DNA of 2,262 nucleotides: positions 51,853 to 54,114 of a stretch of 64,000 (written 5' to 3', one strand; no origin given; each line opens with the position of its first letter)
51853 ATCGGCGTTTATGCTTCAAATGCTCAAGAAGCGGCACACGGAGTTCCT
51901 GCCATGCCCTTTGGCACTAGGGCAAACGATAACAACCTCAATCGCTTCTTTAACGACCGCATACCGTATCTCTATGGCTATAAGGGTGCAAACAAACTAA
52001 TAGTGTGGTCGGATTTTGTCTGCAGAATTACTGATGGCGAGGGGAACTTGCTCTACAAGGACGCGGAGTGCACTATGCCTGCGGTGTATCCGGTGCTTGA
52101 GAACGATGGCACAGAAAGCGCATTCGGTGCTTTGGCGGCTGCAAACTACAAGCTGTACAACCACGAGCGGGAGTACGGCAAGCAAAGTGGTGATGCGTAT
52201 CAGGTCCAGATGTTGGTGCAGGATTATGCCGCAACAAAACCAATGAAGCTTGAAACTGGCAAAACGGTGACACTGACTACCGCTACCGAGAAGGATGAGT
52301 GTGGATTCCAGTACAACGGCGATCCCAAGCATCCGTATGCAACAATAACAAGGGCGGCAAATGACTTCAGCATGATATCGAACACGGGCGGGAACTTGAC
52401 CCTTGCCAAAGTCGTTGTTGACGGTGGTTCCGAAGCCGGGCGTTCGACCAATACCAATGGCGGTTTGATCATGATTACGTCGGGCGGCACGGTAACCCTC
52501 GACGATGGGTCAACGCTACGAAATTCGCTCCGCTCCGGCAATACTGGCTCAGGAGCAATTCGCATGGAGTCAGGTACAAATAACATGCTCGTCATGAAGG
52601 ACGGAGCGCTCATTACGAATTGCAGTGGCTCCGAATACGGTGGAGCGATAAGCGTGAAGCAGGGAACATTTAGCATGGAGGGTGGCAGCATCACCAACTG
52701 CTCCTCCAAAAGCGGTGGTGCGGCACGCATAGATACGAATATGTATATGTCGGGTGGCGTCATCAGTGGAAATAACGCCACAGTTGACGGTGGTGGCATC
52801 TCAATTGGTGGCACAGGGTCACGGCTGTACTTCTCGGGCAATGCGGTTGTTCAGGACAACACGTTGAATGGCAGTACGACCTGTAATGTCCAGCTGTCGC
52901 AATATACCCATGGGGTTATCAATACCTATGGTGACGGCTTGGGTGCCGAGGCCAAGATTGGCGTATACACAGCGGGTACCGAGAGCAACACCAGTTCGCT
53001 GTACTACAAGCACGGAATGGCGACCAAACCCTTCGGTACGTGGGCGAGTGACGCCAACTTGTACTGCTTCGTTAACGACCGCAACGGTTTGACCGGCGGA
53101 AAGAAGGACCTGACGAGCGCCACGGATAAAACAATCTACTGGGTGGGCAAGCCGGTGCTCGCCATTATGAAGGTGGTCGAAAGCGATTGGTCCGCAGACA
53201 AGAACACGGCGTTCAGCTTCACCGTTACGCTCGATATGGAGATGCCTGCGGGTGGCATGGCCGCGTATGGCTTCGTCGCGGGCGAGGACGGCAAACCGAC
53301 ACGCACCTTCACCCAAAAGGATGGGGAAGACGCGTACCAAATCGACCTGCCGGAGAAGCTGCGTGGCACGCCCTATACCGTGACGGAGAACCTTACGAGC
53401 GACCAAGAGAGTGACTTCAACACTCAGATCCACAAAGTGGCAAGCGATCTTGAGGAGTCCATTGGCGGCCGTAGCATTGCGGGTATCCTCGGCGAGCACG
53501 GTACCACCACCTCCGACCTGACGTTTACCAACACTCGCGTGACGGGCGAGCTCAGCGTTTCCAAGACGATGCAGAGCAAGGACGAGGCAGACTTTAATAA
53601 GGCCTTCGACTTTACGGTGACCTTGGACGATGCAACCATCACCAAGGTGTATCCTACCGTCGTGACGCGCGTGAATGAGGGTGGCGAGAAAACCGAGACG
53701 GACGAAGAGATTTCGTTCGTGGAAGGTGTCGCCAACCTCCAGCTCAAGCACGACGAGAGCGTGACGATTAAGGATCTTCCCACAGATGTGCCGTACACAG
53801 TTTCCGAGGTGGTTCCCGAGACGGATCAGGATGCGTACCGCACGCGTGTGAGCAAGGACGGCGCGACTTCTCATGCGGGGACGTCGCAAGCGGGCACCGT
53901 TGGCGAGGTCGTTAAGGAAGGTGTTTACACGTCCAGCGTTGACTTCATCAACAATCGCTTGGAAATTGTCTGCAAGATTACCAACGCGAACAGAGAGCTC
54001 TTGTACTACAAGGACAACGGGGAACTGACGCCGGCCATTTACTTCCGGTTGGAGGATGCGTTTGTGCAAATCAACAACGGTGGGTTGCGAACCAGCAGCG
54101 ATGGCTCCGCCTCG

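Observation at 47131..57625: Five-fold iteration of a capped beta-helix super-module with conserved N- and C-cap signatures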

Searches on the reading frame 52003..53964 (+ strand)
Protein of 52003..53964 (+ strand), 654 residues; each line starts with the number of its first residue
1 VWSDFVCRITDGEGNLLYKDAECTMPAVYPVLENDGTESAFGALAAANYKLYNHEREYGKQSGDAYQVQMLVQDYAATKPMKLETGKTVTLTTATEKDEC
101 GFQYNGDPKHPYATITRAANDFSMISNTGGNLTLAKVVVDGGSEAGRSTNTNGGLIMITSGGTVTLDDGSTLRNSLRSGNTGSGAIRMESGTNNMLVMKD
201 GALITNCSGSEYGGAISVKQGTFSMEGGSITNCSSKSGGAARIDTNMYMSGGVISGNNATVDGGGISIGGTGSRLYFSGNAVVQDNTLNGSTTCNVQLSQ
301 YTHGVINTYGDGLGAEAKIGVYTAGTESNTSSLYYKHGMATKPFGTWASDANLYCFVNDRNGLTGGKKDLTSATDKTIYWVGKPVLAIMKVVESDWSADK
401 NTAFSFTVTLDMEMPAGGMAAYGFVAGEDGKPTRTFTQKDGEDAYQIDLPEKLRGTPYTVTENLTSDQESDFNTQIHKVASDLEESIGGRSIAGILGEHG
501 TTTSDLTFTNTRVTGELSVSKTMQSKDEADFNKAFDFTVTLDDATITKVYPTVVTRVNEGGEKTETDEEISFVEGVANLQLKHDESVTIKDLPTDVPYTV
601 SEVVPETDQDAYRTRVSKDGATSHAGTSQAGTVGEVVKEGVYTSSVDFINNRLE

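Call 5: search_protein_families(library=pfam, proteins=[window:52003-53964:+], max_evalue=0.01)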
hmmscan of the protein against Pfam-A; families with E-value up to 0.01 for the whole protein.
window:52003-53964:+ (654 aa): 2 families
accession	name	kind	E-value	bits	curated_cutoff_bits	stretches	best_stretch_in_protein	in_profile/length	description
PF24547.1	DUF7601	-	5e-21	75.9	27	2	515-632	1-97/116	Domain of unknown function (DUF7601)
PF23157.1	DUF7055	-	0.0032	17.6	27.6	0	35-96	5-60/66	Domain of unknown function (DUF7055)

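Call 6: search_protein_families(library=ncbifam, proteins=[window:52003-53964:+], max_evalue=0.01)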
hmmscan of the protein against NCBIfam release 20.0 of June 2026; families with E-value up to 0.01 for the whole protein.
window:52003-53964:+ (654 aa): 1 family
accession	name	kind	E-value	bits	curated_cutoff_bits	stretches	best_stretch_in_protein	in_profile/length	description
NF033396.0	pilus_ancill_1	equivalog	3.3e-05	22.5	600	1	511-626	581-679/737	pilus ancillary protein 1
